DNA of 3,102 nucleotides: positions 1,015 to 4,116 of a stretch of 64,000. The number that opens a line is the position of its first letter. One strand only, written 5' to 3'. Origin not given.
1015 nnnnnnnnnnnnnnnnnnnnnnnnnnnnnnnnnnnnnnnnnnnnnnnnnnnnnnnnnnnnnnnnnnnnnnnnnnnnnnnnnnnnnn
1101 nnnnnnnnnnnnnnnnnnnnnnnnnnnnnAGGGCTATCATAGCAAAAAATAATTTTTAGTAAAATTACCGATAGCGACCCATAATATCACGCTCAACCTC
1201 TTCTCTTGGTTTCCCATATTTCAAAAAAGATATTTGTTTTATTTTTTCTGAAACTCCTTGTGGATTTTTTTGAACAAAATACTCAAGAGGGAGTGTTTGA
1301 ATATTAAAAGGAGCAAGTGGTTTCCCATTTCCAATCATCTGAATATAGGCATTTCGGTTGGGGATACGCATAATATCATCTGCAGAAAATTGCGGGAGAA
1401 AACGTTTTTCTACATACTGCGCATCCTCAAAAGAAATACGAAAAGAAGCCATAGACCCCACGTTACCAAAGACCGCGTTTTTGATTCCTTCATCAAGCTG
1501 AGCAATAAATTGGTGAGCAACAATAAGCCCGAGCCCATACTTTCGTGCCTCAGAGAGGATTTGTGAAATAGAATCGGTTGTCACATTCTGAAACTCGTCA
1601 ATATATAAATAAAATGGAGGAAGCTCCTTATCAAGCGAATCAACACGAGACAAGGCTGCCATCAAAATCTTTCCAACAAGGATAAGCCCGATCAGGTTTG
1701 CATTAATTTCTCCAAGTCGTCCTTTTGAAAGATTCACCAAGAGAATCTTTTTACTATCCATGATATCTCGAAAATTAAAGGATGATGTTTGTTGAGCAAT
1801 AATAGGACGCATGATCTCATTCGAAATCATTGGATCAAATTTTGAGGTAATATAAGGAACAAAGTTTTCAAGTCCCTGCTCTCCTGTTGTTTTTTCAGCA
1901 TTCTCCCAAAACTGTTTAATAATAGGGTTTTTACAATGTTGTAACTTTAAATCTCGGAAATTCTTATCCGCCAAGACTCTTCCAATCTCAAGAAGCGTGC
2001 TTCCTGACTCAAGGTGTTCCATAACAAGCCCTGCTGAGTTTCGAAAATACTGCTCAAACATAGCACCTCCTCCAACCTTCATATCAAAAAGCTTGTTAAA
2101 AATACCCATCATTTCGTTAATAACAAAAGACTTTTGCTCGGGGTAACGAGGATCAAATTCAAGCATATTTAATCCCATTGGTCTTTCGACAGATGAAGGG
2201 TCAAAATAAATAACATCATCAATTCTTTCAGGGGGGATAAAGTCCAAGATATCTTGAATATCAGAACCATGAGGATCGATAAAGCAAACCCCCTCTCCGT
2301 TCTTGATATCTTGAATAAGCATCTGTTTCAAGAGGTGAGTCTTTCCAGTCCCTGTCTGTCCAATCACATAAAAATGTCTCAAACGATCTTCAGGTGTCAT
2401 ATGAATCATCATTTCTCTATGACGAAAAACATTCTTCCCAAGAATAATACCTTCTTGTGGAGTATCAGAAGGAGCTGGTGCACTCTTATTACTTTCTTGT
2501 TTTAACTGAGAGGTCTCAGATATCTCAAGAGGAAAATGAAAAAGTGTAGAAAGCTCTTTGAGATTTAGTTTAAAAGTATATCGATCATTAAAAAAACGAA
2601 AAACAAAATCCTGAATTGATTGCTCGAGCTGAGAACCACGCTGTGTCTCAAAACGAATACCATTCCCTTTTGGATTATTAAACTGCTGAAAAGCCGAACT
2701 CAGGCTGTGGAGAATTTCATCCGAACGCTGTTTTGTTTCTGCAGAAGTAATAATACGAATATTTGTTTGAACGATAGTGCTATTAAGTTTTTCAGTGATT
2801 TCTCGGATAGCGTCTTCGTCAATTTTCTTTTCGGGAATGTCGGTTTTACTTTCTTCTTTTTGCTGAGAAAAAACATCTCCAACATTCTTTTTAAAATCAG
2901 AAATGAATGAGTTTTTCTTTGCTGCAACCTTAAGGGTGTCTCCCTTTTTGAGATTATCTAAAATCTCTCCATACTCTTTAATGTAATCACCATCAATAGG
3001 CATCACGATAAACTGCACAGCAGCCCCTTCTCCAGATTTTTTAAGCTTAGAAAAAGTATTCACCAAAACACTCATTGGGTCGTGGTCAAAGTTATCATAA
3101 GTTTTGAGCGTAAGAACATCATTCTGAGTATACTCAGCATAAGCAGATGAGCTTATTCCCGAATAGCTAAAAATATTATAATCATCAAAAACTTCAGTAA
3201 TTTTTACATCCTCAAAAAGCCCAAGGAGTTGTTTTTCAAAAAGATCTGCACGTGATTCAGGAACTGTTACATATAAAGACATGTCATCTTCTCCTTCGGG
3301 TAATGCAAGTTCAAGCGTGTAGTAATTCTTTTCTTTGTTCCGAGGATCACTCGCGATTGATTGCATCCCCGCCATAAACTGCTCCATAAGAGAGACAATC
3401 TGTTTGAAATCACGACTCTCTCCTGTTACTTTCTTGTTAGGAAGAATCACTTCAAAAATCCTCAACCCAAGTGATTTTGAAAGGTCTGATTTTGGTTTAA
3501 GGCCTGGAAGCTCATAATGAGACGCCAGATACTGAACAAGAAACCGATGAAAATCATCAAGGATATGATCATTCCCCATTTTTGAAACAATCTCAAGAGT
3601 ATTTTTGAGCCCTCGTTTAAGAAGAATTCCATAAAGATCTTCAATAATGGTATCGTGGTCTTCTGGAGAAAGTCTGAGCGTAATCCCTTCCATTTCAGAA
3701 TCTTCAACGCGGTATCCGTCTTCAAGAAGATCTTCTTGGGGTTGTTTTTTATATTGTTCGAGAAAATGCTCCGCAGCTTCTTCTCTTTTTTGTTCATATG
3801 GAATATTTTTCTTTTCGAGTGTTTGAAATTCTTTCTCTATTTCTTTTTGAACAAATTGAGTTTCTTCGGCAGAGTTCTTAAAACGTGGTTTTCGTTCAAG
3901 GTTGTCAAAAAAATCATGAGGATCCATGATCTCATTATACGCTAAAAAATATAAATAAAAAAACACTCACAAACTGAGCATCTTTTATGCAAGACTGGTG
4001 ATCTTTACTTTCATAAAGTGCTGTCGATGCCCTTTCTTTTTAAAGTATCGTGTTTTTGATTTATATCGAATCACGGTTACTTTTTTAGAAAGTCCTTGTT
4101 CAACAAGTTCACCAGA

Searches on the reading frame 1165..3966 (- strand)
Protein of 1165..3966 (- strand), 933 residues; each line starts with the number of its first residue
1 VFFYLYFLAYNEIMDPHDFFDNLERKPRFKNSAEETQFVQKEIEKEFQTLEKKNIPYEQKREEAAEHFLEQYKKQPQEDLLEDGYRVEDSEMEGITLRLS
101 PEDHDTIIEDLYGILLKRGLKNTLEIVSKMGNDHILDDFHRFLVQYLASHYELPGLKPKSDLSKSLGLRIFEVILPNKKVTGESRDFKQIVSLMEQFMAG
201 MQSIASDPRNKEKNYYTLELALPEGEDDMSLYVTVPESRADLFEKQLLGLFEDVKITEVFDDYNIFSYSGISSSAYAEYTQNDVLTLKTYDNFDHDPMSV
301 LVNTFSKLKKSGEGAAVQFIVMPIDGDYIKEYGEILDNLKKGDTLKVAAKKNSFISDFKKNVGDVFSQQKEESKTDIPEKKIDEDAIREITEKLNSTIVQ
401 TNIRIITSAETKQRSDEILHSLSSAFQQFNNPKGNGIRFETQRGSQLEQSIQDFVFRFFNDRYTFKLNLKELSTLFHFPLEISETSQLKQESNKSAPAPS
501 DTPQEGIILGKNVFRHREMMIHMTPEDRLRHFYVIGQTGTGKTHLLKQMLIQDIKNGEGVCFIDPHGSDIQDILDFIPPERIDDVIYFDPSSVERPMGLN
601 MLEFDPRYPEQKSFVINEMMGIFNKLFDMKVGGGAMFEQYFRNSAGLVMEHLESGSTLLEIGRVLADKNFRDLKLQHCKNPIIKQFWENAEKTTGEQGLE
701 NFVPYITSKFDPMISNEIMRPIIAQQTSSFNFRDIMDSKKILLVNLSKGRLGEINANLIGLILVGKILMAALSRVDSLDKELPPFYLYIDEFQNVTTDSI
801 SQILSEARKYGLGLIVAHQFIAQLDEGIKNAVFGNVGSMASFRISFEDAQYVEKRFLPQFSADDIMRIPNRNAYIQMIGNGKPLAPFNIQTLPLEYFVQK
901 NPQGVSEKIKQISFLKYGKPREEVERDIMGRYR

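Call 72: search_protein_families(library=pfam, proteins=[window:1165-3966:-], max_evalue=0.001)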
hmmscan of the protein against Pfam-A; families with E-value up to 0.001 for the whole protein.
window:1165-3966:- (933 aa): 5 families
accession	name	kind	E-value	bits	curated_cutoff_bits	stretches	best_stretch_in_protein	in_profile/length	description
PF10412.15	TrwB_AAD_bind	-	1.9e-08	34.1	20.5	0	523-570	9-56/387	Type IV secretion-system coupling protein DNA-binding domain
PF01935.23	DUF87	-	3.4e-06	27.7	23.2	1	530-567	24-62/220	Helicase HerA, central domain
PF12696.13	TraG-D_C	-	5.5e-05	23.5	22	1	784-826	1-44/126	TraM recognition site of TraD and TraG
PF13401.12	AAA_22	-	0.00026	21.8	27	0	531-575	7-52/130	AAA domain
PF13191.12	AAA_16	-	0.00065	20.7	32.6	0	524-550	19-45/167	AAA ATPase domain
